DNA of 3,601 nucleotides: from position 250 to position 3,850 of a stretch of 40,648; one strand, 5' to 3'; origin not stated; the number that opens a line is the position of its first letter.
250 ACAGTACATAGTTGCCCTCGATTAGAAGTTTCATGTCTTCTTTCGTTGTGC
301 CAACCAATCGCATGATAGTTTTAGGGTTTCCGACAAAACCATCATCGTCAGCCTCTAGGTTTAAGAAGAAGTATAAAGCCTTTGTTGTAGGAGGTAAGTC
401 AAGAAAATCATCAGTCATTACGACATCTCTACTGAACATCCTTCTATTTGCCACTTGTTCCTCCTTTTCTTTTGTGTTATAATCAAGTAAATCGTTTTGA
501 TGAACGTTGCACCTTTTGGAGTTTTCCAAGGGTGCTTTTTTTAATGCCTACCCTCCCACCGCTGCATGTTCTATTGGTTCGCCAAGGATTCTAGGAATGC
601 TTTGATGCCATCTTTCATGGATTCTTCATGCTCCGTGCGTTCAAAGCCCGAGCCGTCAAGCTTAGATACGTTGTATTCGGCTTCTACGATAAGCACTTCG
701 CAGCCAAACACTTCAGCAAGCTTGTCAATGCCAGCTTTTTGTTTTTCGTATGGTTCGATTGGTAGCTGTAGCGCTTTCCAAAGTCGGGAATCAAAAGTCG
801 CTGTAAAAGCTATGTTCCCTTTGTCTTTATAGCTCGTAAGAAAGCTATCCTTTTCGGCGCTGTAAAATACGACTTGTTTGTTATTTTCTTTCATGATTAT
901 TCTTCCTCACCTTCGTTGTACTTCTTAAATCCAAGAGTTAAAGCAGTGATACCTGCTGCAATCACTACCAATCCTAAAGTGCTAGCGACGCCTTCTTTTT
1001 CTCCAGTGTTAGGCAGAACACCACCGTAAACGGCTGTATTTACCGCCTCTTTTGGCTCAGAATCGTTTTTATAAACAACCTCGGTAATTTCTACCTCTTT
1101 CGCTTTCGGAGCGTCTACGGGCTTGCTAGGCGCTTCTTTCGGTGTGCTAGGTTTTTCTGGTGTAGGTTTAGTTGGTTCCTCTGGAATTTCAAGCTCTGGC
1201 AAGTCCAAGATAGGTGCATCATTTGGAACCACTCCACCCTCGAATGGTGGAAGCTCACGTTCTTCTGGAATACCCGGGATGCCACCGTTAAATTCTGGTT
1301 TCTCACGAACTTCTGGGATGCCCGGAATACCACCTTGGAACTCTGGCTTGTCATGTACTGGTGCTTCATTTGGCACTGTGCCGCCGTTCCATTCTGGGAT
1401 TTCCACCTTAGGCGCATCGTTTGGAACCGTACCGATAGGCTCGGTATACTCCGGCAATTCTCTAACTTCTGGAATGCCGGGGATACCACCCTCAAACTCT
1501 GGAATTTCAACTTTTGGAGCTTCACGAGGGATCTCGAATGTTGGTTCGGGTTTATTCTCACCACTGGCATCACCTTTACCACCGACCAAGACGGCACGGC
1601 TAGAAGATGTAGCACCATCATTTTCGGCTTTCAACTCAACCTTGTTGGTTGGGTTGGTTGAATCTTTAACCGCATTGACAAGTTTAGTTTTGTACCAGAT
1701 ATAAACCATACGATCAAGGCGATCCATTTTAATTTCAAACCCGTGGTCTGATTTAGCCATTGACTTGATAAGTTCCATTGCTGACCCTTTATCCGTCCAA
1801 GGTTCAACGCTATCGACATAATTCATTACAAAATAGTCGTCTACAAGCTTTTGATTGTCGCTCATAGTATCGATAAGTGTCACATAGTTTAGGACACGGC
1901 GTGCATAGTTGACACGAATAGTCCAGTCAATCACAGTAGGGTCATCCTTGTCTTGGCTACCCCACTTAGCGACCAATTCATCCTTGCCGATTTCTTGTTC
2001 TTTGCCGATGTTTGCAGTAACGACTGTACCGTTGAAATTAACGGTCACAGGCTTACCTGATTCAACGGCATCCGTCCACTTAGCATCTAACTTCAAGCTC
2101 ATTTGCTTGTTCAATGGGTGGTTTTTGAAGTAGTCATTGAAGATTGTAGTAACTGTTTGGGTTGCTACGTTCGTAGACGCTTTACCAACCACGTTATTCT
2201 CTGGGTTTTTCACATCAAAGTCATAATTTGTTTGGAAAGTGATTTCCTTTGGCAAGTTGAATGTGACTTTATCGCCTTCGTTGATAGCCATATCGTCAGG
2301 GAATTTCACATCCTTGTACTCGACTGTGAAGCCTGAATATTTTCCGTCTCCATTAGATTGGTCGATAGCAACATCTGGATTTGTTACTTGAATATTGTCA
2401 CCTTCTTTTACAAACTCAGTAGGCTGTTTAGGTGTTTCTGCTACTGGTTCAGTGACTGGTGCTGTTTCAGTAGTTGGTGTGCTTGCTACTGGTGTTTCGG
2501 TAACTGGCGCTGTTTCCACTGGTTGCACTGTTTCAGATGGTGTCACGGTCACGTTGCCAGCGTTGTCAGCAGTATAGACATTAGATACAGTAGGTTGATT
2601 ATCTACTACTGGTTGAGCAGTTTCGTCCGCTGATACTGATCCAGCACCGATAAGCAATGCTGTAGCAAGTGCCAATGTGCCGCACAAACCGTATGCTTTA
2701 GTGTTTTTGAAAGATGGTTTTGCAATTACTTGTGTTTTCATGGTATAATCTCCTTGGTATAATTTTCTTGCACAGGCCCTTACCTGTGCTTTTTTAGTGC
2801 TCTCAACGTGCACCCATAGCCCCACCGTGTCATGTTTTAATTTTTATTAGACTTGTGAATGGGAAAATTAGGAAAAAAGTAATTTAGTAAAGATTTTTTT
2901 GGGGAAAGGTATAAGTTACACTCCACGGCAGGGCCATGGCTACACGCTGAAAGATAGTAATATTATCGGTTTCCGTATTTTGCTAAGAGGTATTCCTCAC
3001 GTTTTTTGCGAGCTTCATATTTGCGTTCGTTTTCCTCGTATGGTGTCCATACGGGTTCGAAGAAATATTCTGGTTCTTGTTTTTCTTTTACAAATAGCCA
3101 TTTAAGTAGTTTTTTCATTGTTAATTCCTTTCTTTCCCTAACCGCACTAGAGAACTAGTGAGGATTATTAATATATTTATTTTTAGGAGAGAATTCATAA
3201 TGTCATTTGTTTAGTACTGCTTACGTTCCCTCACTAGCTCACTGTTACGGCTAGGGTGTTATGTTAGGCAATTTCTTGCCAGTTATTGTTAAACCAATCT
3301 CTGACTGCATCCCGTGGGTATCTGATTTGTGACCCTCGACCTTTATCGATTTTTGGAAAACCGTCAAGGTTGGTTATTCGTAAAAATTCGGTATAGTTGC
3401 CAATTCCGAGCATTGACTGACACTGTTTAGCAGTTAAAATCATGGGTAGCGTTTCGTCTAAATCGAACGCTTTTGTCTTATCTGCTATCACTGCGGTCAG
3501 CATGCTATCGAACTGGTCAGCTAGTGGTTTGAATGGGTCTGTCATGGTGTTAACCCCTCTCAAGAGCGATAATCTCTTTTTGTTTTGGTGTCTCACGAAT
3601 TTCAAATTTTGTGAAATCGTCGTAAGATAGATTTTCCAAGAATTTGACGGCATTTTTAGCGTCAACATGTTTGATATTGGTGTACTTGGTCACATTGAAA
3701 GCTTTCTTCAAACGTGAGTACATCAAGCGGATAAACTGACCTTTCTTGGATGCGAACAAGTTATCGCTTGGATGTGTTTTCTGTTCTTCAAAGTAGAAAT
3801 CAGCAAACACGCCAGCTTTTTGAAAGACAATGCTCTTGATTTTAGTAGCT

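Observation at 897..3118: Sortase-anchored MSCRAMM-like adhesin cassette inside the early/replication operon of a phage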

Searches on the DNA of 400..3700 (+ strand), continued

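Call 32: get_annotated_region(hit=H4, flank=5000)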
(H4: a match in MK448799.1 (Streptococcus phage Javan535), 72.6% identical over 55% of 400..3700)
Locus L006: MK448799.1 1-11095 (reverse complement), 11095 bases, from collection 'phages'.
description: Streptococcus phage Javan535, complete genome.
organism: Streptococcus phage Javan535 (NCBI taxid 2548248)
taxonomy: Viruses; Duplodnaviria; Heunggongvirae; Uroviricota; Caudoviricetes
host: Streptococcus salivarius JF; source: -; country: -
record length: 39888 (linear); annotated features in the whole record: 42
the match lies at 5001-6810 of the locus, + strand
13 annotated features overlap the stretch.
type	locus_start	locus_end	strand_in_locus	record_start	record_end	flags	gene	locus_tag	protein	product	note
CDS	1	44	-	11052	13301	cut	-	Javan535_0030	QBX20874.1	replicative DNA helicase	replicative DNA helicase, repA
CDS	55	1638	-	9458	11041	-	-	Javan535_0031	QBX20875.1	DNA helicase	DNA helicase, phage-associated; Type III restriction enzme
CDS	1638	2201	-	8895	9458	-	-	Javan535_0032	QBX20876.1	hypothetical protein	-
CDS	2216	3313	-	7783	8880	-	-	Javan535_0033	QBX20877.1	hypothetical protein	-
CDS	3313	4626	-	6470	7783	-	-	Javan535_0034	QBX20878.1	hypothetical protein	-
CDS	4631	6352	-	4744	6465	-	-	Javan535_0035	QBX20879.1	sialidase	-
CDS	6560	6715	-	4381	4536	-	-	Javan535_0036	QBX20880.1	hypothetical protein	-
CDS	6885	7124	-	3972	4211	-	-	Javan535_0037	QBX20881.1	excisionase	-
CDS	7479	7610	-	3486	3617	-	-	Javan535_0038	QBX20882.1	hypothetical protein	-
CDS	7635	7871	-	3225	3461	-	-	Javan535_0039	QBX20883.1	transcriptional regulator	-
CDS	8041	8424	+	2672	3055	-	-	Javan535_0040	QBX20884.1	repressor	-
CDS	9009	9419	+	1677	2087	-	-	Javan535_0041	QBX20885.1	hypothetical protein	-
CDS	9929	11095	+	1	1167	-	-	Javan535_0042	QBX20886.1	integrase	-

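Call 40: get_annotated_region(hit=H8, flank=4000)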
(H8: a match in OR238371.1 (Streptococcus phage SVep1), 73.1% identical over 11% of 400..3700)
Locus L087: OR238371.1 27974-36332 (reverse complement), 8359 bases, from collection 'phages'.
description: Streptococcus phage SVep1, complete genome.
organism: Streptococcus phage SVep1 (NCBI taxid 3073028)
taxonomy: Viruses; Duplodnaviria; Heunggongvirae; Uroviricota; Caudoviricetes
host: Streptococcus vestibularis SVE8; source: Streptococcus vestibularis treated with Mitomycin C; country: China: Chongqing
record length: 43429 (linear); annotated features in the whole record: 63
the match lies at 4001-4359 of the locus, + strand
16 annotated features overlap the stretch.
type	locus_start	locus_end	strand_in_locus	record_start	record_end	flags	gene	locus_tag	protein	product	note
CDS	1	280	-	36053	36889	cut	-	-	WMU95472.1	hypothetical protein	-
CDS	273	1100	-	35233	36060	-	-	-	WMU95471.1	recombinational DNA repair protein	Recombinational DNA repair protein RecT (prophage associated)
CDS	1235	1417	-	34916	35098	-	-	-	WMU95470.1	hypothetical protein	-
CDS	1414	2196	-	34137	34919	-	-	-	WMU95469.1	helicase loader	Helicase loader DnaI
CDS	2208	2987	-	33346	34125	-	-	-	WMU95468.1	putative DNA replication protein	-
CDS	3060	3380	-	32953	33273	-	-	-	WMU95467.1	hypothetical protein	-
CDS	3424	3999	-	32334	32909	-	-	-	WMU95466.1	hypothetical protein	-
CDS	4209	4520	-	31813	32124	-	-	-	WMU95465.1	hypothetical protein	-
CDS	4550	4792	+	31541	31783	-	-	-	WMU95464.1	hypothetical protein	-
CDS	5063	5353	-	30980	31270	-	-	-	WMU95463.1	hypothetical protein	-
CDS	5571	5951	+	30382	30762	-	-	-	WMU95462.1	hypothetical protein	-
CDS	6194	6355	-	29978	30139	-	-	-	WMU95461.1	hypothetical protein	-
CDS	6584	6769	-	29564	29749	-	-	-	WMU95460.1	hypothetical protein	-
CDS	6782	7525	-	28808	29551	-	-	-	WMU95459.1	antirepressor protein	-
CDS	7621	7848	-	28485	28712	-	-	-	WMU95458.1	hypothetical protein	-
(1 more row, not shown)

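Call 45: search_dna_similar(query=window:2742-2962:-, collection=phages, mode=distant, max_rows=40, max_evalue=0.001)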
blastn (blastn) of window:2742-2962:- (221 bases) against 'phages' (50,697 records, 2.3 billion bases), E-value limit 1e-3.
Records with a match: 106; places in all: 106; records where one place covers at least 80% of the query: 8.
Best place of each record, by identity: 95-99% 5; 80-90% 89; 60-80% 12.
By first word of the organism name: Streptococcus 106.
By host as written in the record: Streptococcus thermophilus 58; - 7; Streptococcus thermophilus ST47795 6; Streptococcus thermophilus ST64715 6; Streptococcus thermophilus ST69763 6; Streptococcus thermophilus ST66565 3; Streptococcus thermophilus ST68757 3; Streptococcus salivarius 57.I 2; and 11 more.
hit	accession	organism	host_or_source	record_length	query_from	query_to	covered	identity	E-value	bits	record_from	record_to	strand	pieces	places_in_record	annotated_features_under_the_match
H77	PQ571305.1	Streptococcus phage SA-TP2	Streptococcus salivarius DBO_AE_2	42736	5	213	95%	84.6%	2e-58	231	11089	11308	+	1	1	none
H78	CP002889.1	Streptococcus phage YMC-2011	Streptococcus salivarius 57.I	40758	2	221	100%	78.9%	2e-39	167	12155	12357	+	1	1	none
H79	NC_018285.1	Streptococcus phage YMC-2011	Streptococcus salivarius 57.I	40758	2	221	100%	78.9%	2e-39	167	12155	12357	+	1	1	none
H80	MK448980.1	Streptococcus phage Javan536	Streptococcus salivarius JIM8777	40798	2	219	99%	75.2%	6e-27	126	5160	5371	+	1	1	none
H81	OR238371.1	Streptococcus phage SVep1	Streptococcus vestibularis SVE8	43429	8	221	97%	73.6%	6e-27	126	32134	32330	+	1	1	none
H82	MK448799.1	Streptococcus phage Javan535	Streptococcus salivarius JF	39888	2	200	90%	73.0%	2e-20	104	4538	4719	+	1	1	none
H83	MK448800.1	Streptococcus phage Javan539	Streptococcus salivarius NCTC_8618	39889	2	200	90%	73.0%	2e-20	104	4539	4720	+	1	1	none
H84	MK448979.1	Streptococcus phage Javan534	Streptococcus salivarius ATCC_7073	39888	2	200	90%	73.0%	2e-20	104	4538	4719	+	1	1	none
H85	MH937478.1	Streptococcus phage CHPC951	Streptococcus thermophilus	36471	140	221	37%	86.7%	1e-16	92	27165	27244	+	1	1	none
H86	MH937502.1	Streptococcus phage CHPC1083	Streptococcus thermophilus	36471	140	221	37%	86.7%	1e-16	92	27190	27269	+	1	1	none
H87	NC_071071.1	Streptococcus phage CHPC951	Streptococcus thermophilus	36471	140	221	37%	86.7%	1e-16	92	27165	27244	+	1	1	none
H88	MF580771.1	Streptococcus phage MM25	Streptococcus thermophilus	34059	140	221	37%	85.7%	2e-14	85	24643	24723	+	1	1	none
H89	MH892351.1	Streptococcus phage SW6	Streptococcus thermophilus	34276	140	221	37%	85.7%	2e-14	85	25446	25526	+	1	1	none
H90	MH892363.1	Streptococcus phage SW14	Streptococcus thermophilus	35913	140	221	37%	85.7%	2e-14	85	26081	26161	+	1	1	none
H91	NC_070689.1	Streptococcus phage MM25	Streptococcus thermophilus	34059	140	221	37%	85.7%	2e-14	85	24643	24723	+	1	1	none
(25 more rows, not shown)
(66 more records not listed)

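Call 47: get_annotated_region(hit=H87, flank=3000)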
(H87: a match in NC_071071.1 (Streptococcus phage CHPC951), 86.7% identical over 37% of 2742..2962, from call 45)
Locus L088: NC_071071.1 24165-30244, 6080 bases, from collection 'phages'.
description: Streptococcus phage CHPC951, complete genome.
organism: Streptococcus phage CHPC951 (NCBI taxid 2365055)
taxonomy: Viruses; Duplodnaviria; Heunggongvirae; Uroviricota; Caudoviricetes; Aliceevansviridae; Brussowvirus; Brussowvirus CHPC951
host: Streptococcus thermophilus; source: -; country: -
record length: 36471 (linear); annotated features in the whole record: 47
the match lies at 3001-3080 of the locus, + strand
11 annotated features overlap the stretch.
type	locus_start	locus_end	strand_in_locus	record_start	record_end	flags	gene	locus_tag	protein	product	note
CDS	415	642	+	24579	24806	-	-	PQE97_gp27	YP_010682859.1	transcriptional repressor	-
CDS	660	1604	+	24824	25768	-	-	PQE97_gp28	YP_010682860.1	hypothetical protein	-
CDS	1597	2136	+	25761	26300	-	-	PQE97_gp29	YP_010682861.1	hypothetical protein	-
CDS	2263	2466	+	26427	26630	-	-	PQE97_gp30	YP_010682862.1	transcriptional Cro repressor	Phage transcriptional Cro repressor (ACLAME 881)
CDS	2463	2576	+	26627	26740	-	-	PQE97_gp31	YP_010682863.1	excisionase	-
CDS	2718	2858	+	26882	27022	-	-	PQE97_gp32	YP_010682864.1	hypothetical protein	Phage protein (ACLAME 569)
CDS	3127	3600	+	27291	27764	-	-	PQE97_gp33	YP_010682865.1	Mu Gam-like end protection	protein (ACLAME 87)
CDS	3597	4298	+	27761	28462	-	-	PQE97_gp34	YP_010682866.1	DNA-binding protein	-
CDS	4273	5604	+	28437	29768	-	-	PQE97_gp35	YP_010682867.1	DNA helicase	-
CDS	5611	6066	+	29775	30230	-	-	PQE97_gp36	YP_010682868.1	single-stranded DNA-binding protein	-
CDS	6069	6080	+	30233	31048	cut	-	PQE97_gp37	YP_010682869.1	replication protein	-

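Call 48: get_annotated_region(hit=H91, flank=3000)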
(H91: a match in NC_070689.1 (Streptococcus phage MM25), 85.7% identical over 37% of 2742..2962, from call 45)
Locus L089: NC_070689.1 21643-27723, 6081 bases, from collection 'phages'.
description: Streptococcus phage MM25, complete genome.
organism: Streptococcus phage MM25 (NCBI taxid 2041506)
taxonomy: Viruses; Duplodnaviria; Heunggongvirae; Uroviricota; Caudoviricetes; Aliceevansviridae; Moineauvirus; Moineauvirus MM25
host: Streptococcus thermophilus; source: cheese whey; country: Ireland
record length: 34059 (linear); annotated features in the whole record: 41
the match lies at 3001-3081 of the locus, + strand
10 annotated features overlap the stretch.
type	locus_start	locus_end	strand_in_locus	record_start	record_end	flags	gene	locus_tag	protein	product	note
CDS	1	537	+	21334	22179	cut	-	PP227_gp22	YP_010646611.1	endolysin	-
CDS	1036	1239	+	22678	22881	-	-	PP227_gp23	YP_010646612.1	cro-like protein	-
CDS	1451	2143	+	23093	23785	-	-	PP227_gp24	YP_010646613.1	TcdA-E operon negative regulator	-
CDS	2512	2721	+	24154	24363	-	-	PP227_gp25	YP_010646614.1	cro-like repressor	-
CDS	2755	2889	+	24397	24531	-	-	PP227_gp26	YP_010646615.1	hypothetical protein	-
CDS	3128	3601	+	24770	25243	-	-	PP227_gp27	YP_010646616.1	hypothetical protein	-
CDS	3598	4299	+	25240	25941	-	-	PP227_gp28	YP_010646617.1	nucleoside triphosphate binding motifs protein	-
CDS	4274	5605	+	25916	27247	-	-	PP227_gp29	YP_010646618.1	DEAD/DEAH box helicase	-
CDS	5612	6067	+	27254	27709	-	-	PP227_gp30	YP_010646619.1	hypothetical protein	-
CDS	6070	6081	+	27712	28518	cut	-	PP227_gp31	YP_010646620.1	hypothetical protein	-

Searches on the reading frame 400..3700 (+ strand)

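Call 68: search_protein_families(library=pfam, proteins=[L087:3424-3999:-], max_evalue=0.001)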
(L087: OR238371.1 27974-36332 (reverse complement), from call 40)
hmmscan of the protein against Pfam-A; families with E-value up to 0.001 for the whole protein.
L087:3424-3999:- (191 aa): 1 family
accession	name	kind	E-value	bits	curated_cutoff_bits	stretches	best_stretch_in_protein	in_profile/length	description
PF18836.7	B_solenoid_ydck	-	5.7e-09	35.6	30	0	95-107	1-13/17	YdcK Beta solenoid repeat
